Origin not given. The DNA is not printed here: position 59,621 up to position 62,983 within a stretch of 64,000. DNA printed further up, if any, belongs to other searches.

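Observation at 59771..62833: Natural RodA-PBP2 (SEDS-bPBP) fusion gene, convergent with mreB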

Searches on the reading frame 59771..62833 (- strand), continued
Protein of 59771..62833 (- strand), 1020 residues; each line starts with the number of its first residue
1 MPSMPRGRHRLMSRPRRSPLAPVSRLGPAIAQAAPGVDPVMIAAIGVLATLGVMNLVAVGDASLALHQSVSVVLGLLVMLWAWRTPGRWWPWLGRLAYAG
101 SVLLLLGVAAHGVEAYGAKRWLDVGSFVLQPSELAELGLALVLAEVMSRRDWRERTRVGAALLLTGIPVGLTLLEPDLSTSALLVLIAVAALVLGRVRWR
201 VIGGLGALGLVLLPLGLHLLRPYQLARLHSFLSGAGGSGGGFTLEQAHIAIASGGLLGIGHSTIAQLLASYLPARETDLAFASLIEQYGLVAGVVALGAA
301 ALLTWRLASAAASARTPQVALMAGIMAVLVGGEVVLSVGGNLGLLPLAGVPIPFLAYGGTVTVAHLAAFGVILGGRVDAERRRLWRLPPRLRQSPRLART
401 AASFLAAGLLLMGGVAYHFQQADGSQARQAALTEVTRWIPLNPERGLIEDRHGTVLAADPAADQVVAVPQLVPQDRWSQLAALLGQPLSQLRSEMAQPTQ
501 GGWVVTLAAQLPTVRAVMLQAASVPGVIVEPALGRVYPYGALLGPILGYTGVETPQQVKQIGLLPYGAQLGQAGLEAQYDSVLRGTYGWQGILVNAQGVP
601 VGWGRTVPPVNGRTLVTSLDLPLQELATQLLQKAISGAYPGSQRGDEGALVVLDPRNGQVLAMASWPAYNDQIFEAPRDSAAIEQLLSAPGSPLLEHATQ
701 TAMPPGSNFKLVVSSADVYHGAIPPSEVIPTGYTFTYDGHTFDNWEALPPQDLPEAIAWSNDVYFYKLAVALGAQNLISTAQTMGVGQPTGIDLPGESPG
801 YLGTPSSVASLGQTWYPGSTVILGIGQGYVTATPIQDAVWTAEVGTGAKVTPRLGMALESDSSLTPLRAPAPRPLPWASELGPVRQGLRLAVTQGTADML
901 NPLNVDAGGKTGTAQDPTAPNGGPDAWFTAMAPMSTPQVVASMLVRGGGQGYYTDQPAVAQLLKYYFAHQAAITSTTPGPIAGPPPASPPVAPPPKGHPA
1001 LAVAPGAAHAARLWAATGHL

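Call 47: predict_structure(alignment_id=A1)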
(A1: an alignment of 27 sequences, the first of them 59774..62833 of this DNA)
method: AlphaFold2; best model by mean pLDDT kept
length: 1020 residues; sequences in the alignment: 27
mean_pLDDT: 78.2   pTM: 0.63
mean pLDDT of the five models: 78.2, 75.4, 74.5, 73.6, 71.7
residues with pLDDT >= 90: 318; 70-90: 461; 50-70: 103; < 50: 138
segments of 3 or more residues with pLDDT < 50: 3-18, 20-35, 235-240, 550-557, 559-564, 690-693, 793-824, 978-1020
pLDDT, mean of each block of 10 residues (from residue 1): 42 42 41 60 90 85 85 90 85 90 88 69 73 89 90 90 90 77 89 87 83 78 70 55 79 85 78 76 89 91 89 82 90 88 75 80 88 74 53 62 81 86 85 90 91 88 93 93 94 87 88 93 93 83 70 48 50 69 91 90 93 88 94 94 91 91 80 57 62 58 78 91 92 80 82 94 87 82 72 46 44 42 48 85 93 81 75 93 96 94 94 75 86 95 92 94 95 66 36 34 34 34
secondary structure, 60 per line:
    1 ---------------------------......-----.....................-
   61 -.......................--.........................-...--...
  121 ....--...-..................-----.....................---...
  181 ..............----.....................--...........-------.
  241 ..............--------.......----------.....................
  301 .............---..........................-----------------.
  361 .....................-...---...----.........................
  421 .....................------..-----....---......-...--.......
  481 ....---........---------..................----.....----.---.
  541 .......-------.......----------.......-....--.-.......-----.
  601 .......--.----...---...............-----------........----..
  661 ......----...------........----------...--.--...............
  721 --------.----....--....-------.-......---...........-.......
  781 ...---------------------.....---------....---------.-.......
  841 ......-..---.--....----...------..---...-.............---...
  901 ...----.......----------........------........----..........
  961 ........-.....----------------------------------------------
elements in order (helices of 4 or more, strands of 3 or more residues): H28-33 H39-59 H62-84 H87-111 E113-115 E118-124 E127-129 H131-148 H154-174 H178-194 H199-219 H222-232 H240-254 H263-269 H280-313 H317-342 H360-381 H396-435 E436-441 E455-458 E462-467 H474-484 H488-495 E505-512 H513-522 E527-531 H540-547 H555-561 H572-578 H580-583 E588-594 E600-607 E615-617 H621-635 E647-654 E659-666 H680-687 H706-720 E734-737 E740-743 H753-758 H762-772 H774-783 H805-809 H819-822 H834-846 E856-859 E864-866 H882-894 H898-903 E908-914 E925-932 E939-946 H951-968 H970-974

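Call 49: fold_search(model_id=the predicted structure, library=pdb)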
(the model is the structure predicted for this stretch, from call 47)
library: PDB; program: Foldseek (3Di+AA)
matches with E <= 10: 1046; with E <= 0.001: 424
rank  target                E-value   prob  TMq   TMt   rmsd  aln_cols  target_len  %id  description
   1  7onk_A                5.0e-25  1.00  0.40  0.75   6.5       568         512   24  Crystal structure of PBP3 from P. aeruginosa in complex with AIC499 (released 2021-08-04)
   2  6un1                  6.4e-25  1.00  0.40  0.75   6.2       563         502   24  Crystal structure of Pseudomonas aeruginosa PBP3 in complex with temocillin (released 2019-10-30)
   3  6tii_BBB              1.1e-24  1.00  0.43  0.78   5.6       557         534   25  Crystal structure of penicillin-binding protein 2 from Yersinia pestis (released 2020-12-02)
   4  6g9f                  1.1e-24  1.00  0.43  0.78   5.5       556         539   27  Structural basis for the inhibition of E. coli PBP2 (released 2019-05-22)
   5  6tii_AAA              1.2e-24  1.00  0.44  0.80   5.4       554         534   25  Crystal structure of penicillin-binding protein 2 from Yersinia pestis (released 2020-12-02)
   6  6hr9                  1.3e-24  1.00  0.38  0.72   6.6       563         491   24  Nitrocefin acylation of both catalytic serines of the Y409 mutant of penicillin-binding protein 3 from P. aeruginosa (released 2019-10-23)
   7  6g9p                  1.5e-24  1.00  0.43  0.78   5.5       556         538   27  Structural basis for the inhibition of E. coli PBP2 (released 2019-05-22)
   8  3oc2                  1.7e-24  1.00  0.40  0.76   6.0       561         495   24  Crystal structure of penicillin-binding protein 3 from Pseudomonas aeruginosa (released 2010-11-10)
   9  9fzp                  2.1e-24  1.00  0.40  0.75   6.2       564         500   24  Pseudomonas aeruginosa penicillin binding protein 3 in complex with cefepime (released 2024-10-09)
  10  6vot                  3.2e-24  1.00  0.40  0.75   5.4       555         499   24  Crystal structure of Pseudomonas aerugonisa PBP3 complexed to gamma-lactam YU253434 (released 2020-05-13)
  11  6r3x                  3.3e-24  1.00  0.40  0.73   7.1       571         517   24  Structure of Pseudomonas aeruginosa Penicillin-Binding Protein 3 (PBP3) in complex with piperacillin (released 2020-02-19)
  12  7ony                  3.3e-24  1.00  0.39  0.73   6.7       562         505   24  Crystal structure of PBP3 from P. aeruginosa (released 2021-08-04)
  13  4kqq_A                3.5e-24  1.00  0.40  0.73   5.4       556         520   24  CRYSTAL STRUCTURE OF PENICILLIN-BINDING PROTEIN 3 FROM PSEUDOMONAS AERUGINOSA IN COMPLEX WITH (5S)-Penicilloic Acid (released 2013-11-06)
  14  9fz8                  3.6e-24  1.00  0.39  0.74   5.8       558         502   24  Pseudomonas aeruginosa penicillin binding protein 3 (released 2024-10-09)
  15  4wej                  3.9e-24  1.00  0.39  0.73   6.4       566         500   24  Crystal structure of Pseudomonas aeruginosa PBP3 with a R4 substituted allyl monocarbam (released 2015-04-22)
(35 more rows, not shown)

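Call 66: search_protein_representatives(protein=window:59774-62833:-)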
Query: 1020 residues. Proteins with E-value up to 0.001 (for the whole library): 36956; up to 1e-10: 19884; up to 1e-30: 2945. The best 150 are listed.
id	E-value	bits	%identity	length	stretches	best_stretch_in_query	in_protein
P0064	3.5e-268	909.6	51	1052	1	35-1013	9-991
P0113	3.2e-256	870.0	48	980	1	36-996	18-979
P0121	4.1e-251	853.1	49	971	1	36-976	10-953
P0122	1.3e-242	825.0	48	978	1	14-976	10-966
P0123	2.8e-226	770.9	50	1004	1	38-1014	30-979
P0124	8.0e-215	733.0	48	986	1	11-966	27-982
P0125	1.9e-212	725.1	53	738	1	245-979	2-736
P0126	3.9e-160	551.9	58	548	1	18-529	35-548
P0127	1.3e-130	454.2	49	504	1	480-977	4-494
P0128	1.0e-126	441.3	54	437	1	563-978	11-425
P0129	4.1e-123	429.4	56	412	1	467-878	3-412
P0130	1.4e-89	318.3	54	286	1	694-973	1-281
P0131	4.6e-83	296.8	48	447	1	41-458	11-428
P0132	1.4e-81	291.9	45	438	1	37-446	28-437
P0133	5.2e-80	286.7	47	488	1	218-608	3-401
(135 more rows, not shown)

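Call 71: find_encoding_contigs(protein=P0131, flank=4000, max_places=2)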
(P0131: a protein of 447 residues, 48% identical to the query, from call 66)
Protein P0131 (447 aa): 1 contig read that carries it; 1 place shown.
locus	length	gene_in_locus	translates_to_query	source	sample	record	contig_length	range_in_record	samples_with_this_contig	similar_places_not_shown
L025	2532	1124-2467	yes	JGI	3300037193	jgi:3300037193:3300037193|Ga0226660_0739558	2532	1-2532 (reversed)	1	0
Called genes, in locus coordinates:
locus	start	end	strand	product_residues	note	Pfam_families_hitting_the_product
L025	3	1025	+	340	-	?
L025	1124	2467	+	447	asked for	PF01098:FTSW_RODA_SPOVE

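Call 72: find_encoding_contigs(protein=P0045, flank=4000, max_places=2)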
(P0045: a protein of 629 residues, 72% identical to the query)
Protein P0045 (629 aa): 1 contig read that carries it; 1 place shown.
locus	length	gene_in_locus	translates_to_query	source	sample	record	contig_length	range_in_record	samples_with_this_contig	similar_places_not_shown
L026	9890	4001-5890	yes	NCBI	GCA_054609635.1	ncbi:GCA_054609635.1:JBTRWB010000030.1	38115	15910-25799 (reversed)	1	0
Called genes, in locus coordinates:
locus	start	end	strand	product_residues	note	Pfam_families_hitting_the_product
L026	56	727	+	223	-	-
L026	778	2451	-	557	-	-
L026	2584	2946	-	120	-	-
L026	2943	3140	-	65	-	PF09957:VapB_antitoxin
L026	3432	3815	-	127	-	PF00072:Response_reg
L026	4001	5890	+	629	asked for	PF01098:FTSW_RODA_SPOVE, PF03717:PBP_dimer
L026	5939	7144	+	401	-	PF00905:Transpeptidase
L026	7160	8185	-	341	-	PF06723:MreB_Mbl, PF00022:Actin (weak), PF00012:HSP70 (weak)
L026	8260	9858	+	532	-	-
